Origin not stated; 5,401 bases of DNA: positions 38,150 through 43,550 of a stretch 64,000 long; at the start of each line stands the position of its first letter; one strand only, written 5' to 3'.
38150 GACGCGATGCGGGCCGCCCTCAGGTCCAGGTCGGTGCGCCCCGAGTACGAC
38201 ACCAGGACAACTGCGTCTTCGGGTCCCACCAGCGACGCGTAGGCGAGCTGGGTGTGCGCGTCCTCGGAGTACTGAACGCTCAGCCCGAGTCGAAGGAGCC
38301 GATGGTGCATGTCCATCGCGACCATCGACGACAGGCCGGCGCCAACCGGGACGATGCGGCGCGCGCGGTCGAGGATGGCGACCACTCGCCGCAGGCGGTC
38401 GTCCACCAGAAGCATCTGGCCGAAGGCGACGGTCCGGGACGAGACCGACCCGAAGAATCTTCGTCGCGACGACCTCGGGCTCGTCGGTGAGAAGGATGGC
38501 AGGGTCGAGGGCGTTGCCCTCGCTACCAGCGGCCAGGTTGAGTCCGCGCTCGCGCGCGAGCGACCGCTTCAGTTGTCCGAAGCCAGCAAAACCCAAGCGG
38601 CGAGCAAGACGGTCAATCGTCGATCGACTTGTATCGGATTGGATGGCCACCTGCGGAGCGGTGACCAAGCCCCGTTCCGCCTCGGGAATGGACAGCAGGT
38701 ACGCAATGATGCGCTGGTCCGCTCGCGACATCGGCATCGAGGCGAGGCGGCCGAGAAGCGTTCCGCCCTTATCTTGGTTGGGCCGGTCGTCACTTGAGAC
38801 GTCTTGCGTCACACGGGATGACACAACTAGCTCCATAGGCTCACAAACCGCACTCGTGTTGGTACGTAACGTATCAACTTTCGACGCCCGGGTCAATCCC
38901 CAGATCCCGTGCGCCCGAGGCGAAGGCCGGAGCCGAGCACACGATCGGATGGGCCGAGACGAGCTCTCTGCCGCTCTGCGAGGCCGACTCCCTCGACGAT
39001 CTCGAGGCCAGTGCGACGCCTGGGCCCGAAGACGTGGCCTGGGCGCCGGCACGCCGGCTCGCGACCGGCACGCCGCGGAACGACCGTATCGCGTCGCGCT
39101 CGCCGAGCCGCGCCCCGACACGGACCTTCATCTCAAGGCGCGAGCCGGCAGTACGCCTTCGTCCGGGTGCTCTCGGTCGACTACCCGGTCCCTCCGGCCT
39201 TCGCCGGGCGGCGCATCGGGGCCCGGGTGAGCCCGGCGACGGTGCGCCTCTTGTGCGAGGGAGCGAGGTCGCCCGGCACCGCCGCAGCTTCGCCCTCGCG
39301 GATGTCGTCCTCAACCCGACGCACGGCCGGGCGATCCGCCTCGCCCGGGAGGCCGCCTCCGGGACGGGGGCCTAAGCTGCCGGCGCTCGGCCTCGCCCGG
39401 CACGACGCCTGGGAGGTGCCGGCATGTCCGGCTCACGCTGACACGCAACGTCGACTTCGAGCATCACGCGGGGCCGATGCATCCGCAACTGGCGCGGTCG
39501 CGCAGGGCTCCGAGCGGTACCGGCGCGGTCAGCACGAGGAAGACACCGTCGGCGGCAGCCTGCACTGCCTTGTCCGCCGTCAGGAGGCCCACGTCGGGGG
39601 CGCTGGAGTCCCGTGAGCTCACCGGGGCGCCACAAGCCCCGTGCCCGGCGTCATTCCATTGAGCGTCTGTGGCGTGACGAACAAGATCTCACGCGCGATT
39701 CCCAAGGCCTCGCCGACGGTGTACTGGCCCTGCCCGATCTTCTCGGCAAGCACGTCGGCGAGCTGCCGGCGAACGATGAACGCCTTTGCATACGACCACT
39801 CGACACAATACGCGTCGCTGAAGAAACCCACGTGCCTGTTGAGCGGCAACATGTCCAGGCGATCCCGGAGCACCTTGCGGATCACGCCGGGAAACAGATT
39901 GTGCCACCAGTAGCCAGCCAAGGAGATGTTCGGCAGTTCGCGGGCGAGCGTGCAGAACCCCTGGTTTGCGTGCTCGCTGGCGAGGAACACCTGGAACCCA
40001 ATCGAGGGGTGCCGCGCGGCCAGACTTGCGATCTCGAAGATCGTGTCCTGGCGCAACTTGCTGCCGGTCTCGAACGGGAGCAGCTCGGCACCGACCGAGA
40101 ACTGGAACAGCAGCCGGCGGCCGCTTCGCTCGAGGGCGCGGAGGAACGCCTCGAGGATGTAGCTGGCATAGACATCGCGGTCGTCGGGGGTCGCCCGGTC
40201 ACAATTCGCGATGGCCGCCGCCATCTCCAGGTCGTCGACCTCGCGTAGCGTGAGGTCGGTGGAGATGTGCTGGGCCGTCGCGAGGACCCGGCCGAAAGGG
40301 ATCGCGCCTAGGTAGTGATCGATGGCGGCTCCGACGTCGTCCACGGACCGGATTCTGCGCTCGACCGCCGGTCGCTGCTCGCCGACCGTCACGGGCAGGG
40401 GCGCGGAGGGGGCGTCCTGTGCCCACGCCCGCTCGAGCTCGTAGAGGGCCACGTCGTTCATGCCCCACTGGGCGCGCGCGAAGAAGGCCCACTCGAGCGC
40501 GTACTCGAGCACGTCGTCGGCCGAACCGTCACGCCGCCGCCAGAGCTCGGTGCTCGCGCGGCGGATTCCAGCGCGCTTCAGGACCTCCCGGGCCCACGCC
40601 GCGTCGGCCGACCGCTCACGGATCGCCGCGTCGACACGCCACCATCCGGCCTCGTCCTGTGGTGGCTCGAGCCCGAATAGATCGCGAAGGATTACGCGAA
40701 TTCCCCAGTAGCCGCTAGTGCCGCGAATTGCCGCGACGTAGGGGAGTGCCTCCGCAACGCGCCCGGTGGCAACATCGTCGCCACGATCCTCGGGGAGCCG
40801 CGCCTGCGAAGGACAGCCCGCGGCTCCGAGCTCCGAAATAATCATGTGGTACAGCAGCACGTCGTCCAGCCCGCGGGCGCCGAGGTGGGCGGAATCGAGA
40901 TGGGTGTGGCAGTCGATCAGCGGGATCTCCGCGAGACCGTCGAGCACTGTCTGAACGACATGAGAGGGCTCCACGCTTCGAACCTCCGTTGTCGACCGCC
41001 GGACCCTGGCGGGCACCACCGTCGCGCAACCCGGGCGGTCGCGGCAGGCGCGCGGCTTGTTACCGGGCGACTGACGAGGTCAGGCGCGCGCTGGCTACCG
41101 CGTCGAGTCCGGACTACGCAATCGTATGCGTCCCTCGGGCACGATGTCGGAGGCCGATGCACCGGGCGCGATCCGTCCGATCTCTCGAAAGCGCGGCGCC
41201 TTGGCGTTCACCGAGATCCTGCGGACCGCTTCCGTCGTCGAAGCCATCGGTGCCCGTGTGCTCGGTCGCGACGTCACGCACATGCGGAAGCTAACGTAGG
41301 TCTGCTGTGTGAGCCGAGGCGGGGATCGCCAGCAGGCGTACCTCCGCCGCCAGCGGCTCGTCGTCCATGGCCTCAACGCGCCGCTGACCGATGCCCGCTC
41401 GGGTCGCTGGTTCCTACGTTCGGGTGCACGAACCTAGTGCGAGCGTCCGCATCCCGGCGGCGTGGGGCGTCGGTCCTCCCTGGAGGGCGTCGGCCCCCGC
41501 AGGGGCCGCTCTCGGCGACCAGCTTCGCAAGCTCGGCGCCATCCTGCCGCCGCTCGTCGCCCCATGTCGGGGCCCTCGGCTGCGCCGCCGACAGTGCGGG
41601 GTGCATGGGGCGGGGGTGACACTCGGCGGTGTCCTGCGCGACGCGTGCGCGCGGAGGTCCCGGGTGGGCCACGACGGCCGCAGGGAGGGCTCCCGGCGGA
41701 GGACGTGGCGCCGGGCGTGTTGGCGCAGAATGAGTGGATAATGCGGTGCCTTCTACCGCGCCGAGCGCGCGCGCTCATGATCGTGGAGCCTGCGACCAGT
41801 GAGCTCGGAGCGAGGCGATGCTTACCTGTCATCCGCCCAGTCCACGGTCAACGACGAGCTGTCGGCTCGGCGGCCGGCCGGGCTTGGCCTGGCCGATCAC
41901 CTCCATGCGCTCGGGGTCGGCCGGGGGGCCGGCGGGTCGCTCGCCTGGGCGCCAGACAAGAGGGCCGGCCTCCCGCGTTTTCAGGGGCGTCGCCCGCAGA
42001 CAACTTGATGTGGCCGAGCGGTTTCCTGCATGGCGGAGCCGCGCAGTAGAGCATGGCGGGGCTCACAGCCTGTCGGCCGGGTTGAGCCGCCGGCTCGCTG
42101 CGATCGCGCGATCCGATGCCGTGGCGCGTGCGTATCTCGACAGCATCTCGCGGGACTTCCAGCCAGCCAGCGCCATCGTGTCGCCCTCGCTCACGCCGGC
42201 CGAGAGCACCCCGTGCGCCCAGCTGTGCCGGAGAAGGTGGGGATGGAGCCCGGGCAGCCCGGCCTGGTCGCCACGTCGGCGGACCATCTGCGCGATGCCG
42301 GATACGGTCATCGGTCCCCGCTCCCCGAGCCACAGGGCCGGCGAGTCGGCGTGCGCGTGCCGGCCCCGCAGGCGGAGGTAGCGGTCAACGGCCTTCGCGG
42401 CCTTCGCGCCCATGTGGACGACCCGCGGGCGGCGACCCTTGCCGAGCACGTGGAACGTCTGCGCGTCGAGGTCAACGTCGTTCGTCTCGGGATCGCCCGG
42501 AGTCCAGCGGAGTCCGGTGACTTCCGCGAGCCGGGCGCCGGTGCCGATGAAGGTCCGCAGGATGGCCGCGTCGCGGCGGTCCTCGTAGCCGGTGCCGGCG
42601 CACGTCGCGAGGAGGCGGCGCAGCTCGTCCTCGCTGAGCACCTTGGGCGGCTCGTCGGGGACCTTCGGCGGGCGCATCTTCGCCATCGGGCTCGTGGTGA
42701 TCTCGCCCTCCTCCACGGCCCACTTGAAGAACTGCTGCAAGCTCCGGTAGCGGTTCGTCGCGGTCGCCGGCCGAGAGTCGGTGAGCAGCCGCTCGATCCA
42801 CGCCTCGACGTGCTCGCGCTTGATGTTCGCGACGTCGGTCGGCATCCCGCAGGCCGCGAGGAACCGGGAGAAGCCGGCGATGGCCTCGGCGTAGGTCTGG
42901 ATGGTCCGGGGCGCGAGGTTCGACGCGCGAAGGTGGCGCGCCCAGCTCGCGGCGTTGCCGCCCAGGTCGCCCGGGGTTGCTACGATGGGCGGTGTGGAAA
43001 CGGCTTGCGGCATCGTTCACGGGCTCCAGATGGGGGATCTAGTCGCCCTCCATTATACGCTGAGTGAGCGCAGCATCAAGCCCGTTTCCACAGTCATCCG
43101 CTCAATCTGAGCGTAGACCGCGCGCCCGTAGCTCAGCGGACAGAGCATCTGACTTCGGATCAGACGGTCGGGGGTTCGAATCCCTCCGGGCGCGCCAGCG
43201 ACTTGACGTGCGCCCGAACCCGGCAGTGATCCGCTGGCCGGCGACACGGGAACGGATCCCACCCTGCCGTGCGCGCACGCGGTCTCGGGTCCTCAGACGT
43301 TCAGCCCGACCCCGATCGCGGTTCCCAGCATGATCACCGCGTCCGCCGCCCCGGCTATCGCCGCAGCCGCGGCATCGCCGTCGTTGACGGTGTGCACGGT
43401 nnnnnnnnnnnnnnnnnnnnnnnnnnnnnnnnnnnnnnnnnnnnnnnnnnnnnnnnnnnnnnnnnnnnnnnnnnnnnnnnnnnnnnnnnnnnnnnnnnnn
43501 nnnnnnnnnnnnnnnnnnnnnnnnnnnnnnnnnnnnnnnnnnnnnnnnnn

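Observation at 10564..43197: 32.6-kb integrase-bearing island bounded by a duplicated 5' half of tRNA-Arg (unusual polarity)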

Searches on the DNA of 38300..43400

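Call 56: search_rna_families(source=window, start=38300, end=43400, threshold=evalue, max_evalue=1)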
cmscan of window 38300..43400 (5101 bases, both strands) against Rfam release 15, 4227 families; matches with E-value up to 1: 2.
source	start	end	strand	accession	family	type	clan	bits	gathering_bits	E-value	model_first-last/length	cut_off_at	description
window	43122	43194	+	RF00005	tRNA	Gene; tRNA;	CL00001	70.8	29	1.5e-14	1-71/71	no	tRNA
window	43122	43195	-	RF04354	Plastid-ycf2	Cis-reg;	-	29.7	65.7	0.0034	1-75/75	no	Plastid-ycf2 5UTR RNA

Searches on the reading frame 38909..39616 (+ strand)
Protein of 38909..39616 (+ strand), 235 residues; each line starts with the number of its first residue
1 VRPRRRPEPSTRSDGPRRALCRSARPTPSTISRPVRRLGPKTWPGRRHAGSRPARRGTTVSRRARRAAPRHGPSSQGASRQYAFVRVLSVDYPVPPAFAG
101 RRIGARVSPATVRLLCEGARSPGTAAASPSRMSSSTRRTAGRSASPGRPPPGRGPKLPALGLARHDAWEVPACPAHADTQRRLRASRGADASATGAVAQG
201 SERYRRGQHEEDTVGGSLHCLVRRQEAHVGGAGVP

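Call 12: search_protein_families(library=pfam, proteins=[window:38909-39616:+], max_evalue=0.001)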
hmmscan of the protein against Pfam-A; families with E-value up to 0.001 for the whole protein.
window:38909-39616:+ (235 aa): 1 family
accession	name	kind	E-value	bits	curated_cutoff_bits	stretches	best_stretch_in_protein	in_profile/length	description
PF22483.2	Mu-transpos_C_2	-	2e-06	27.8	27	1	81-119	18-56/73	Mu transposase, C-terminal domain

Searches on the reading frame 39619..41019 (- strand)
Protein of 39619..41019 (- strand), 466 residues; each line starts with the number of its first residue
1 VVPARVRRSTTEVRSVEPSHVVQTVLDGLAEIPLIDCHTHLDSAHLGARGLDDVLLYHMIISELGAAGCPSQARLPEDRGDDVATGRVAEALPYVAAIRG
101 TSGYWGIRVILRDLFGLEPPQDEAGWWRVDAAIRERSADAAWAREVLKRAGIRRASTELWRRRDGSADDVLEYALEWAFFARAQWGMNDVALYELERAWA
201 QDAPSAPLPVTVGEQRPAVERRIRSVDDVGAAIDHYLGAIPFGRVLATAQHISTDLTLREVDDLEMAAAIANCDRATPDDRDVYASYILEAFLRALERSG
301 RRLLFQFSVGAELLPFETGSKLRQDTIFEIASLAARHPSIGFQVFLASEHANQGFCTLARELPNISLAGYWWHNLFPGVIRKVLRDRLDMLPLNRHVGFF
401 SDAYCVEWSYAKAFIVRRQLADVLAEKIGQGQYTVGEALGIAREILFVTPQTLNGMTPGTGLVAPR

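Call 12: search_protein_families(library=pfam, proteins=[window:39619-41019:-], max_evalue=0.001)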
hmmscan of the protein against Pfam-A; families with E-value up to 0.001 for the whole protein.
window:39619-41019:- (466 aa): 0 families

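Call 55: search_protein_families(library=ncbifam, proteins=[window:39619-41019:-], max_evalue=0.001)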
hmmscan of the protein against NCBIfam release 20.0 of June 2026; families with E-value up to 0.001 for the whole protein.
window:39619-41019:- (466 aa): 1 family
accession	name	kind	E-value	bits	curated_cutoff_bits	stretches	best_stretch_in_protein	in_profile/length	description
NF002794.0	PRK02925.1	equivalog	0.00024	20.2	387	0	345-449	347-452/459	glucuronate isomerase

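Call 65: find_homologous_proteins(query=window:39619-41019:-, max_evalue=1e-10)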
Query window:39619-41019:- (466 aa): 2143 proteins with E <= 1e-10 among 8000 candidates; the best 120 are listed.
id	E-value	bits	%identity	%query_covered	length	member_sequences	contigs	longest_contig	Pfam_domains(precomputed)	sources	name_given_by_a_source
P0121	0.0e+0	1021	100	97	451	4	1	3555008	-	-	-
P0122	7.9e-235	798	75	97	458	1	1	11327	-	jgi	jgi:hypothetical protein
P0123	1.4e-234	797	76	97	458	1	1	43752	-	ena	-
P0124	5.5e-227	772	73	97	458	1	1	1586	-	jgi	jgi:glucuronate isomerase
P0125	5.1e-226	769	75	95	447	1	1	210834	-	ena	-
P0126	6.3e-226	769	73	97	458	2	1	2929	-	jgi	jgi:hypothetical protein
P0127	7.3e-226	768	74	95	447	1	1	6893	-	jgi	jgi:hypothetical protein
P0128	6.6e-224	762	73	95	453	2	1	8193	-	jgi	jgi:hypothetical protein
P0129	3.7e-223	760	72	96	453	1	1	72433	-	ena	-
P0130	4.0e-222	756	72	97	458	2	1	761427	-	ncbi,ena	-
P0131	3.1e-218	743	71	97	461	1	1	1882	-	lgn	-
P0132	2.0e-216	737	71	95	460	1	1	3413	-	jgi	jgi:hypothetical protein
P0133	5.6e-212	723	70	95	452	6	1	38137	-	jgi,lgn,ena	jgi:hypothetical protein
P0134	3.4e-211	720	69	95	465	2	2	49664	-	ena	-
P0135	6.4e-211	719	69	95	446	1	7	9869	-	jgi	jgi:glucuronate isomerase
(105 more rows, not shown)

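Call 67: find_encoding_contigs(protein=P0121, flank=10000, max_places=3)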
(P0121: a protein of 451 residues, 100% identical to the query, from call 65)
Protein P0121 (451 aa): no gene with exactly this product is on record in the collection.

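Call 68: find_encoding_contigs(protein=P0123, flank=10000, max_places=3)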
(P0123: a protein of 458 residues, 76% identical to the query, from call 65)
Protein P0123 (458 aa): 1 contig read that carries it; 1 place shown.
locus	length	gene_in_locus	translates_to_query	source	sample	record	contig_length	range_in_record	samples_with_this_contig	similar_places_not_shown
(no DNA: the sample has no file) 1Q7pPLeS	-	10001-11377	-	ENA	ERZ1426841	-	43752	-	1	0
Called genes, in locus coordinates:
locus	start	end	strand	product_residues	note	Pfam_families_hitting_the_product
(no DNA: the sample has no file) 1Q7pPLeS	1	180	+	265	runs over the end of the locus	PF01791:DeoC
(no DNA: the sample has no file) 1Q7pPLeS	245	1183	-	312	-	PF00701:DHDPS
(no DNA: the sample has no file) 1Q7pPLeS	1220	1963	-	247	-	PF00753:Lactamase_B (weak), PF12706:Lactamase_B_2, PF13483:Lactamase_B_3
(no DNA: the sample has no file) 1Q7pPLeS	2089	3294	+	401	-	PF02746:MR_MLE_N, PF13378:MR_MLE_C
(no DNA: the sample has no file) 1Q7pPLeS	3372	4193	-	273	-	PF23441:SDR (weak), PF00106:adh_short, PF08659:KR, PF13561:adh_short_C2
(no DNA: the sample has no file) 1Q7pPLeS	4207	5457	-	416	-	PF02746:MR_MLE_N, PF13378:MR_MLE_C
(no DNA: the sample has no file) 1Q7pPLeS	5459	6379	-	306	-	PF00701:DHDPS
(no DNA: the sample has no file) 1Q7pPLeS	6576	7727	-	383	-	PF01208:URO-D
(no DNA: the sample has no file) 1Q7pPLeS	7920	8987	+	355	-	PF01208:URO-D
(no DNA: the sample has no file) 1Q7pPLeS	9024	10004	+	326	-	PF00294:PfkB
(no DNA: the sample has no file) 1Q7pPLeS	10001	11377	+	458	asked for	-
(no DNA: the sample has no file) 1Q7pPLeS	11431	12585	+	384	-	PF01208:URO-D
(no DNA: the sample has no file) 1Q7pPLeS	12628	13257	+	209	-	PF02607:B12-binding_2, PF02310:B12-binding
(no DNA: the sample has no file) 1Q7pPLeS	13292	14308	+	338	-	PF01208:URO-D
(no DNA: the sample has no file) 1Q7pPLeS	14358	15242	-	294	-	-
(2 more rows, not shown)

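Call 69: find_encoding_contigs(protein=P0130, flank=10000, max_places=3)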
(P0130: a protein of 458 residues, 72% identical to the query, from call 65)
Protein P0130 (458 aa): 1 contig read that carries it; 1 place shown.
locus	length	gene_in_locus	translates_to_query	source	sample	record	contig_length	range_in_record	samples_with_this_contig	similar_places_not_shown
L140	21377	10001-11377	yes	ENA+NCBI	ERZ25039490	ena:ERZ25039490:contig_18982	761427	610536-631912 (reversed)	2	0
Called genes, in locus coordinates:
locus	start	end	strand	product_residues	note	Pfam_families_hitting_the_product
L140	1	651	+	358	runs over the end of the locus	PF00356:LacI, PF00532:Peripla_BP_1, PF13377:Peripla_BP_3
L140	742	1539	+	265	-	PF01791:DeoC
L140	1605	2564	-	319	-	PF00701:DHDPS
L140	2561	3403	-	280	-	PF00753:Lactamase_B (weak), PF13483:Lactamase_B_3, PF12706:Lactamase_B_2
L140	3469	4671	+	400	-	PF02746:MR_MLE_N, PF13378:MR_MLE_C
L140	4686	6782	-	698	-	PF02746:MR_MLE_N, PF13378:MR_MLE_C, PF00106:adh_short, PF08659:KR, PF23441:SDR (weak), PF13561:adh_short_C2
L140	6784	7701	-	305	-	PF00701:DHDPS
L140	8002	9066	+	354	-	PF01208:URO-D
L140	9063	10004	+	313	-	PF00294:PfkB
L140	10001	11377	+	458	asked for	-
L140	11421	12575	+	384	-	PF01208:URO-D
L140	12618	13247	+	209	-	PF02607:B12-binding_2, PF02310:B12-binding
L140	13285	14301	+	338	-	PF01208:URO-D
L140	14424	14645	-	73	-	PF13545:HTH_Crp_2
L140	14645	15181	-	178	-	PF00027:cNMP_binding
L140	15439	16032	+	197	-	-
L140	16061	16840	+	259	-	PF14329:DUF4386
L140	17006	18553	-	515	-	PF00561:Abhydrolase_1, PF12146:Hydrolase_4 (weak), PF12697:Abhydrolase_6, PF26549:Tricorn_N, PF07676:PD40 (weak)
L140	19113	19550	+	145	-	PF00903:Glyoxalase, PF13669:Glyoxalase_4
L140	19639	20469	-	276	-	PF01061:ABC2_membrane, PF12698:ABC2_membrane_3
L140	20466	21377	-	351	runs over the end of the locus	PF00005:ABC_tran, PF13304:AAA_21 (weak), PF13732:DrrA1-3_C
